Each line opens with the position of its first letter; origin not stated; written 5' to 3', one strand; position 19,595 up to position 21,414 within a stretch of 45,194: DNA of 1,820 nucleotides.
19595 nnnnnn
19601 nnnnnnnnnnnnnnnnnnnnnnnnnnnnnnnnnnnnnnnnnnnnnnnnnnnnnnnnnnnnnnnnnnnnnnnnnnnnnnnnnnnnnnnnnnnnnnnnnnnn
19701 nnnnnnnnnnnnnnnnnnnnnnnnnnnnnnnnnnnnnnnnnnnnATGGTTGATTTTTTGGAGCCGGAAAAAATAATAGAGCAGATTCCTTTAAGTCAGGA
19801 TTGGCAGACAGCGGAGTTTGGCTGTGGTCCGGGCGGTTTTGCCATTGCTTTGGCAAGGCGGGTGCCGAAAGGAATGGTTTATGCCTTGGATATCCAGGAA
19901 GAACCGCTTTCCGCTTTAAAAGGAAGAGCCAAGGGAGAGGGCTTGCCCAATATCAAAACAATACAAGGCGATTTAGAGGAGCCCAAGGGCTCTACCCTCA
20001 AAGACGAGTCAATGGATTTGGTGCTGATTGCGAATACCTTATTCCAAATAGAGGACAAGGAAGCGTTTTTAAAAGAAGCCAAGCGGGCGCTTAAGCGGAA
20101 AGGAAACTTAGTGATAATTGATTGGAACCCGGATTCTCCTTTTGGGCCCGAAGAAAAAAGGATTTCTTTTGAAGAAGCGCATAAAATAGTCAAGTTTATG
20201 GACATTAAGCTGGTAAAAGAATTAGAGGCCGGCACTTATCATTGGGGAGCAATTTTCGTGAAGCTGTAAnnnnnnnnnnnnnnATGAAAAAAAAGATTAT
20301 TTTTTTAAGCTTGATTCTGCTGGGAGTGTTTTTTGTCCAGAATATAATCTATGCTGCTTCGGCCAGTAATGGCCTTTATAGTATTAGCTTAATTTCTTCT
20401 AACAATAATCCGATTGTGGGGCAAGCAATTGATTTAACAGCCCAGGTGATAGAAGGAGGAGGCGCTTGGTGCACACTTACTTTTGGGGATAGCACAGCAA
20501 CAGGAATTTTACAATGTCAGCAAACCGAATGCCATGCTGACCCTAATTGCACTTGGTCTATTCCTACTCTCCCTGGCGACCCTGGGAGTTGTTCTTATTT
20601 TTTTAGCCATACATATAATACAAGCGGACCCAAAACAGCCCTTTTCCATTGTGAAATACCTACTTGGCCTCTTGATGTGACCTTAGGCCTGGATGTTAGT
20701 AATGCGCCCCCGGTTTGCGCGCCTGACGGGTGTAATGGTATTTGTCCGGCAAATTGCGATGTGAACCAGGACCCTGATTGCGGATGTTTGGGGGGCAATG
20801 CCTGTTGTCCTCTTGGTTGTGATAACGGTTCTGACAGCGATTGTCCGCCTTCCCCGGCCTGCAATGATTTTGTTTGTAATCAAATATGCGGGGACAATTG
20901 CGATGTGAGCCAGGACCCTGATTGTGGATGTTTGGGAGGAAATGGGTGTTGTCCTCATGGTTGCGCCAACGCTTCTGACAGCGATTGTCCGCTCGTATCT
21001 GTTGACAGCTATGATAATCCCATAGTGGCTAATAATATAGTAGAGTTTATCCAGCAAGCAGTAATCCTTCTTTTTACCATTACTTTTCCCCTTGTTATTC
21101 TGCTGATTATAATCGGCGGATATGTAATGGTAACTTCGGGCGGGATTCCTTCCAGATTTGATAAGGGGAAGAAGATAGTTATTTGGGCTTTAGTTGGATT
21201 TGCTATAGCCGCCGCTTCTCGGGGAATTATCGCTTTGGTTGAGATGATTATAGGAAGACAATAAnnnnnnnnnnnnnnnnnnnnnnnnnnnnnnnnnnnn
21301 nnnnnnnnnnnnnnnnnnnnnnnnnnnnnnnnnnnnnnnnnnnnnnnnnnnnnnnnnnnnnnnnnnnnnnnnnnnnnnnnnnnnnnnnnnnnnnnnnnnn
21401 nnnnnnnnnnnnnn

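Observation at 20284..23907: Five tandem paralogues: variable secreted heads on a conserved TrbC/VirB2-like membrane hairpin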

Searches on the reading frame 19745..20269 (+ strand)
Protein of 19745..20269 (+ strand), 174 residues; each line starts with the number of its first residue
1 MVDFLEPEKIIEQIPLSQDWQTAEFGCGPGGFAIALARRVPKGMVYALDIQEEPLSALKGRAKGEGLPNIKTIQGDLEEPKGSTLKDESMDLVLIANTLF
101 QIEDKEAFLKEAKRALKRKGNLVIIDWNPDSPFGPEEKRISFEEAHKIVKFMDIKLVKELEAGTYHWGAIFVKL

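Call 7: search_protein_families(library=pfam, proteins=[window:19745-20269:+], max_evalue=0.001)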
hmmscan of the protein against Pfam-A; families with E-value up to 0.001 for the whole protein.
window:19745-20269:+ (174 aa): 11 families
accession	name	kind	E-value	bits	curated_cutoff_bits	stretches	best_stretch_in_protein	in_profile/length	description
PF13847.12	Methyltransf_31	-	4.2e-19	69.1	27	1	23-128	8-113/145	Methyltransferase domain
PF08241.18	Methyltransf_11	-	2.6e-18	66.9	21.2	1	24-124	2-95/95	Methyltransferase domain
PF13649.12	Methyltransf_25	-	1.3e-17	64.6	27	1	24-120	3-97/97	Methyltransferase domain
PF08242.18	Methyltransf_12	-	6.1e-12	46.6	30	1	24-122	2-98/98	Methyltransferase domain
PF01209.24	Ubie_methyltran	-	5.1e-10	39.5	20.1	1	24-127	53-154/233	ubiE/COQ5 methyltransferase family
PF13489.12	Methyltransf_23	-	3.1e-09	37.2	27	1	24-140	28-127/164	Methyltransferase domain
PF05175.20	MTS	-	4.2e-09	36.7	23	1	11-125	24-139/170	Methyltransferase small domain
PF01728.25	FtsJ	-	7.5e-07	29.7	24.1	1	9-94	11-96/181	FtsJ-like methyltransferase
PF02390.23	Methyltransf_4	-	2.5e-06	27.5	24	1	22-91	5-74/173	Putative methyltransferase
PF06080.18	DUF938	-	0.00024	21.4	27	1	17-124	25-137/202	Protein of unknown function (DUF938)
PF00891.24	Methyltransf_2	-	0.00026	20.8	22.3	1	7-126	51-166/210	O-methyltransferase domain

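Call 18: find_related_loci(query=window:19745-20269:+, collection=genome_contigs, flank=10000)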
Query window:19745-20269:+ (174 aa) in genome_contigs; peptide patterns used: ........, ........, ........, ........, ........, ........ (x = any residue, [..] = any of these).
70 stretches matched a pattern; 25 encode a relative of the query (tblastn E <= 1e-3); 25 distinct loci.
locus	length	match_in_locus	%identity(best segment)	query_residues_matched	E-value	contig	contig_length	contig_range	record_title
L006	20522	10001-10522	91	1-174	7e-105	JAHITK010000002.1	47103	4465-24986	MAG: Patescibacteria group bacterium isolate MM_PC_MetaG.mb.211 MM_PC_MetaG.mb.211_k141_12206, whole genome shotgun sequ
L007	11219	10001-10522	88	1-174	3e-104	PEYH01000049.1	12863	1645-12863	MAG: Parcubacteria group bacterium CG08_land_8_20_14_0_20_43_9 CG08_land_8_20_14_0.20_scaffold_5810_c, whole genome shot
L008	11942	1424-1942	83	1-173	7e-97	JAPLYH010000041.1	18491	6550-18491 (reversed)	MAG: Candidatus Parcubacteria bacterium isolate LacPavin_0419_WC90_MAG_36_8 LacPavin_0419_WC90_scaffold_422140, whole ge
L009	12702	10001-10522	66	1-173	7e-76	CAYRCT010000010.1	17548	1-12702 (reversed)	MAG TPA_asm: uncultured Candidatus Saccharibacteria bacterium isolate SRP191223_co1_33 genome assembly, contig: NODE_315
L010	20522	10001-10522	66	1-173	4e-74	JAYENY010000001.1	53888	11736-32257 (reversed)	MAG: Patescibacteria group bacterium isolate MAG043 MAG043_1, whole genome shotgun sequence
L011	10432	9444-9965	63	1-174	8e-73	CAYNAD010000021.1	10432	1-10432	MAG TPA_asm: uncultured Candidatus Saccharibacteria bacterium isolate binchicken_co243_97 genome assembly, contig: NODE_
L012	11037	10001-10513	60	1-171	5e-68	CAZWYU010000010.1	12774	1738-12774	MAG TPA_asm: uncultured Candidatus Saccharibacteria bacterium isolate SRP067234_co1_81 genome assembly, contig: k99_1280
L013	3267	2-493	61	11-174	1e-67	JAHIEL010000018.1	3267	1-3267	MAG: Patescibacteria group bacterium isolate KR11_0.1_MetaG.mb.14 KR11_0.1_MetaG.mb.14_k141_230003, whole genome shotgun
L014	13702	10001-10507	43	4-173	7e-41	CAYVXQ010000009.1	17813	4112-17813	MAG TPA_asm: uncultured Candidatus Saccharibacteria bacterium isolate binchicken_co387_140 genome assembly, contig: NODE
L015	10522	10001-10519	62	1-173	1e-69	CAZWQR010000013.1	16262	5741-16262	MAG TPA_asm: uncultured Candidatus Saccharibacteria bacterium isolate binchicken_co19_563 genome assembly, contig: NODE_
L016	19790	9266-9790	40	3-173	2e-35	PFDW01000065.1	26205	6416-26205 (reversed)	MAG: Candidatus Portnoybacteria bacterium CG10_big_fil_rev_8_21_14_0_10_36_7 CG10_8_21_14_0.10_scaffold_1442_c, whole ge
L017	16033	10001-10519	40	4-174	3e-35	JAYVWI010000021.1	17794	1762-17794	MAG: Candidatus Paceibacterota bacterium isolate GL82_DN_metabat_113 GL82_DN_metabat_113_20, whole genome shotgun sequen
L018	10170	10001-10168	70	1-56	1e-21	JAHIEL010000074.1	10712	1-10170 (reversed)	MAG: Patescibacteria group bacterium isolate KR11_0.1_MetaG.mb.14 KR11_0.1_MetaG.mb.14_k141_1019431, whole genome shotgu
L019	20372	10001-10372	39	3-128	9e-21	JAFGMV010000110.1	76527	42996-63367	MAG: Anaerolineales bacterium isolate Zod_Metabat.498 k87_8917245, whole genome shotgun sequence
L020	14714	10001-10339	28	8-123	2e-10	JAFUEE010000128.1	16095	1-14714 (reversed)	MAG: Proteobacteria bacterium isolate RGIG4413 Roe_deer_Omasum-2__c248124, whole genome shotgun sequence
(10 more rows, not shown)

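Call 80: search_protein_families(library=pfam, proteins=[L016:9796-11112:+, L017:10519-11823:+, L016:14723-16063:-, L017:13928-15358:-], max_evalue=0.1)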
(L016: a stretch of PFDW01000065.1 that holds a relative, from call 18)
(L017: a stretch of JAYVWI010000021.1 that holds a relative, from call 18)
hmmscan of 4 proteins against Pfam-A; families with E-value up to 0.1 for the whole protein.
L016:9796-11112:+ (439 aa): 3 families
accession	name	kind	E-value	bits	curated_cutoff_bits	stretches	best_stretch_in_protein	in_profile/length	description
PF01547.30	SBP_bac_1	-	3.3e-26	93.5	26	1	49-354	9-307/307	Bacterial extracellular solute-binding protein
PF13416.11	SBP_bac_8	-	2.3e-23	83.8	27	1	53-368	2-264/279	Bacterial extracellular solute-binding protein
PF13531.11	SBP_bac_11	-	0.1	12.8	25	0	321-354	188-219/227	Bacterial extracellular solute-binding protein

L017:10519-11823:+ (435 aa): 2 families
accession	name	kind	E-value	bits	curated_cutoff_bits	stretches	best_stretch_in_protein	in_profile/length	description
PF01547.30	SBP_bac_1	-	8.8e-11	42.8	26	1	71-313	26-259/307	Bacterial extracellular solute-binding protein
PF13416.11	SBP_bac_8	-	2e-10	41.4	27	1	70-366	13-261/279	Bacterial extracellular solute-binding protein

L016:14723-16063:- (447 aa): 2 families
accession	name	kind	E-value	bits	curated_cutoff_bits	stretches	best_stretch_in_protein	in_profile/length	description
PF04294.18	VanW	-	6.4e-42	142.6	27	1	258-387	2-130/130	VanW like protein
PF12229.13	PG_binding_4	-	2e-15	57.4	22.1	2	143-216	44-112/117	Putative peptidoglycan binding domain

L017:13928-15358:- (477 aa): 0 families

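Call 86: find_related_loci(query=A6, collection=genome_contigs, flank=8000)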
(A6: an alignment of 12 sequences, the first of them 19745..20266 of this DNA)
Query A6 (174 aa) in genome_contigs; peptide patterns used: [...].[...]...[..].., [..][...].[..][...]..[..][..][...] (x = any residue, [..] = any of these).
358 stretches matched a pattern; 246 encode a relative of the query (tblastn E <= 1e-3); the best 80 are kept; 79 distinct loci.
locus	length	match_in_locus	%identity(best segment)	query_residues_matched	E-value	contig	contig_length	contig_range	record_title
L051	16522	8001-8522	91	1-174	2e-104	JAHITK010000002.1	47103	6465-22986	MAG: Patescibacteria group bacterium isolate MM_PC_MetaG.mb.211 MM_PC_MetaG.mb.211_k141_12206, whole genome shotgun sequ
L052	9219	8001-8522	88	1-174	7e-104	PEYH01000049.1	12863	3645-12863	MAG: Parcubacteria group bacterium CG08_land_8_20_14_0_20_43_9 CG08_land_8_20_14_0.20_scaffold_5810_c, whole genome shot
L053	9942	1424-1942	83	1-173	2e-96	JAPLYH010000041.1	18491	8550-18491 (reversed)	MAG: Candidatus Parcubacteria bacterium isolate LacPavin_0419_WC90_MAG_36_8 LacPavin_0419_WC90_scaffold_422140, whole ge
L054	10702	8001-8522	66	1-173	2e-75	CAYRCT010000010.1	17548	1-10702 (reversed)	MAG TPA_asm: uncultured Candidatus Saccharibacteria bacterium isolate SRP191223_co1_33 genome assembly, contig: NODE_315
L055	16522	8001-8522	66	1-173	1e-73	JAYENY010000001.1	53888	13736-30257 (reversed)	MAG: Patescibacteria group bacterium isolate MAG043 MAG043_1, whole genome shotgun sequence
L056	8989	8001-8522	63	1-174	2e-72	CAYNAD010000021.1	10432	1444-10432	MAG TPA_asm: uncultured Candidatus Saccharibacteria bacterium isolate binchicken_co243_97 genome assembly, contig: NODE_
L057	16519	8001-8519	61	1-173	2e-71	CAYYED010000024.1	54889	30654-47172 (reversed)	MAG TPA_asm: uncultured Candidatus Saccharibacteria bacterium isolate SRP067234_co1_184 genome assembly, contig: k99_889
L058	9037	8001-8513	60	1-171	1e-67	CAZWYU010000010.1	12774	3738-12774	MAG TPA_asm: uncultured Candidatus Saccharibacteria bacterium isolate SRP067234_co1_81 genome assembly, contig: k99_1280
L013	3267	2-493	61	11-174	3e-67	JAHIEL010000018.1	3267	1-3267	MAG: Patescibacteria group bacterium isolate KR11_0.1_MetaG.mb.14 KR11_0.1_MetaG.mb.14_k141_230003, whole genome shotgun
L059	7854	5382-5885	58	4-171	4e-63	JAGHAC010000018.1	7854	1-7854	MAG: bacterium isolate AUK220 PB_MBMC_174_c_000000000031, whole genome shotgun sequence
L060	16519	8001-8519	57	1-173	2e-60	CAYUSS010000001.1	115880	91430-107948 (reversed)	MAG TPA_asm: uncultured Candidatus Saccharibacteria bacterium isolate binchicken_co34_299 genome assembly, contig: NODE_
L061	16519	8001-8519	57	1-173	4e-60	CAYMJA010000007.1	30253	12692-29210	MAG TPA_asm: uncultured Candidatus Saccharibacteria bacterium isolate SRP214966_co5_52 genome assembly, contig: NODE_952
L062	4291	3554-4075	54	1-173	6e-59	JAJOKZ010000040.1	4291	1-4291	MAG: Candidatus Paceibacterota bacterium isolate MAG-494 c_000000001131, whole genome shotgun sequence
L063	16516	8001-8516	54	1-173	1e-58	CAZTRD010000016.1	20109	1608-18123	MAG TPA_asm: uncultured Candidatus Saccharibacteria bacterium isolate SRP178699_co1_515 genome assembly, contig: NODE_32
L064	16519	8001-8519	53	1-173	4e-57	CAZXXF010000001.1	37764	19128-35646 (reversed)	MAG TPA_asm: uncultured Candidatus Saccharibacteria bacterium isolate SRP257756_co1_86 genome assembly, contig: NODE_656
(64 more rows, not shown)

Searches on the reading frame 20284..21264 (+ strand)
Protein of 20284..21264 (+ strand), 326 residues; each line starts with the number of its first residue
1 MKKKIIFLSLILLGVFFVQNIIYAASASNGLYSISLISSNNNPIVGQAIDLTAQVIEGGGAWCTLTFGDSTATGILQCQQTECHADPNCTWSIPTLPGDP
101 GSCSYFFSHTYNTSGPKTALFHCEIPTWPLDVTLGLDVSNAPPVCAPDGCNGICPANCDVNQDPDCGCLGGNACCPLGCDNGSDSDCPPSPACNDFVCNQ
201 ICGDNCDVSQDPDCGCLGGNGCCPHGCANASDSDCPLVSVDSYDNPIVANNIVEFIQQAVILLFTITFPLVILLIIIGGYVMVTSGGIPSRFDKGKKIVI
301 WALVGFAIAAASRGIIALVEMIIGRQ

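Call 3: search_protein_families(library=pfam, proteins=[window:20284-21264:+], max_evalue=1)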
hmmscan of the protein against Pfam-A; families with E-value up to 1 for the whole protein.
window:20284-21264:+ (326 aa): 1 family
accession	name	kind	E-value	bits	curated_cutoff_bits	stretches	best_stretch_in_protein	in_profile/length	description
PF18895.5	T4SS_pilin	-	1.3e-06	28.8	26.6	1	250-316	3-68/71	Type IV secretion system pilin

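Call 4: search_protein_families(library=ncbifam, proteins=[window:20284-21264:+], max_evalue=1)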
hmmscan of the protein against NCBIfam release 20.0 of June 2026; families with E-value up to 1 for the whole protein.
window:20284-21264:+ (326 aa): 0 families

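Call 32: find_homologous_proteins(query=window:20284-21264:+, max_evalue=0.00001)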
Query window:20284-21264:+ (326 aa): 13 proteins with E <= 0.00001 among 2261 candidates.
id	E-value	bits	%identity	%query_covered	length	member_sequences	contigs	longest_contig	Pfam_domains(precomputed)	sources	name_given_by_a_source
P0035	9.3e-222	753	100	100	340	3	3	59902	PF18895.6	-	-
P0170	1.2e-107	378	54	100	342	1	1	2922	PF18895.6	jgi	jgi:hypothetical protein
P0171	1.8e-103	364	54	100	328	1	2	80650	PF18895.6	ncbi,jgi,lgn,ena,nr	ncbi:pilin [Patescibacteria group bacterium]|nr:pilin [Patescibacteria group bacterium] MBU4162278.1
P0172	6.7e-101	356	53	100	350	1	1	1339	PF18895.6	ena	-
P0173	5.6e-92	326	53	100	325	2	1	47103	PF18895.6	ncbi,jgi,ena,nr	ncbi:hypothetical protein KJ616_00235 [Patescibacteria group bacterium]|nr:hypothetical protein [Pat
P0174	1.2e-75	273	47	100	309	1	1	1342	PF18895.6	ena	-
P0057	7.0e-51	191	39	100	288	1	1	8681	PF18895.6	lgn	-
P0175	1.3e-27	115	29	100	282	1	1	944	PF18895.6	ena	-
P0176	6.3e-23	99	52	31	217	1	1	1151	PF00801.27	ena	-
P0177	2.0e-21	94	61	27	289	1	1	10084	-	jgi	-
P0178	2.7e-17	81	36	56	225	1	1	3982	PF18895.6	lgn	-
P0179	2.2e-11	61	50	30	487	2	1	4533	-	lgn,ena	-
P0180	4.2e-9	54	67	13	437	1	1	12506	PF11617.14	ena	-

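Call 45: predict_structure(alignment_id=A3)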
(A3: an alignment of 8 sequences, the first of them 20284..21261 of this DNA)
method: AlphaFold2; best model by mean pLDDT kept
length: 326 residues; sequences in the alignment: 8
mean_pLDDT: 60.8   pTM: 0.37
mean pLDDT of the five models: 60.8, 60.6, 59.6, 57.8, 56.6
residues with pLDDT >= 90: 0; 70-90: 156; 50-70: 47; < 50: 123
segments of 3 or more residues with pLDDT < 50: 1-4, 13-22, 143-248
pLDDT, mean of each block of 10 residues (from residue 1): 50 43 67 79 76 75 78 71 81 72 83 80 78 78 38 39 36 34 40 33 38 34 35 41 44 64 75 82 78 79 78 70 55
secondary structure, 60 per line:
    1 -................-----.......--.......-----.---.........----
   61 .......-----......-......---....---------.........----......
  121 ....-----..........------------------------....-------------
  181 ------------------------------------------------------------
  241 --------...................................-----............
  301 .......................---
elements in order: H2-17 E23-29 E32-38 E48-56 E61-67 E73-78 H80-85 E89-92 E102-110 E115-124 E130-139 H164-167 H249-283 H289-323

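Call 64: fold_search(model_id=the predicted structure, library=pdb)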
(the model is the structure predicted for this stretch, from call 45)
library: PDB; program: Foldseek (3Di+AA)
matches with E <= 10: 1929; with E <= 0.001: 4
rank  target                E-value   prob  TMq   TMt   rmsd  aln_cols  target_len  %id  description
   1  9djw_D                3.9e-04  0.98  0.15  0.31   7.1       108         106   15  X-ray crystal structure of TNFa-VNAR D1 complex (released 2025-09-10)
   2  9djw_5                7.4e-04  0.97  0.16  0.31   6.8       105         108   13  X-ray crystal structure of TNFa-VNAR D1 complex (released 2025-09-10)
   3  1p53_A                7.8e-04  1.00  0.22  0.27   4.5       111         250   14  The Crystal Structure of ICAM-1 D3-D5 fragment (released 2004-05-04)
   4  9djw_L                8.8e-04  0.98  0.17  0.37   7.3       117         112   11  X-ray crystal structure of TNFa-VNAR D1 complex (released 2025-09-10)
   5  9djw_n                1.2e-03  0.92  0.15  0.31   7.4       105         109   13  X-ray crystal structure of TNFa-VNAR D1 complex (released 2025-09-10)
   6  4fqx_C                1.2e-03  1.00  0.23  0.37   6.3       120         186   11  Crystal structure of HLA-DM bound to HLA-DR1 (released 2013-01-09)
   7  5kwy_C                1.3e-03  1.00  0.23  0.49   6.3       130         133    8  Structure of human NPC1 middle lumenal domain bound to NPC2 (released 2016-08-24)
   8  4of8_B                1.3e-03  1.00  0.20  0.30  10.8       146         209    7  Crystal Structure of Rst D1-D2 (released 2014-02-19)
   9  2kl6_MODEL_1_A        1.4e-03  1.00  0.24  0.65   6.3       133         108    8  Solution NMR structure of the CARDB domain of PF1109 from Pyrococcus furiosus. Northeast Structural Genomics C (released 2009-08-25)
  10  4of8_A                1.4e-03  1.00  0.21  0.29  10.8       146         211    7  Crystal Structure of Rst D1-D2 (released 2014-02-19)
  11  9djw_1                1.6e-03  0.95  0.15  0.35   7.6       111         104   13  X-ray crystal structure of TNFa-VNAR D1 complex (released 2025-09-10)
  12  6nmt_C                1.6e-03  0.92  0.17  0.31   7.5       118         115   16  Non-Blocking Fab 3 anti-SIRP-alpha antibody in complex with SIRP-alpha Variant 1 (released 2019-08-07)
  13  7som_J                1.9e-03  0.98  0.18  0.10  11.9       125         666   11  Ciliary C2 central pair apparatus isolated from Chlamydomonas reinhardtii (released 2022-04-13)
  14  9djw_0                2.7e-03  0.87  0.15  0.30   7.4       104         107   12  X-ray crystal structure of TNFa-VNAR D1 complex (released 2025-09-10)
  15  4of8_C                2.8e-03  0.99  0.21  0.30  10.8       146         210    7  Crystal Structure of Rst D1-D2 (released 2014-02-19)
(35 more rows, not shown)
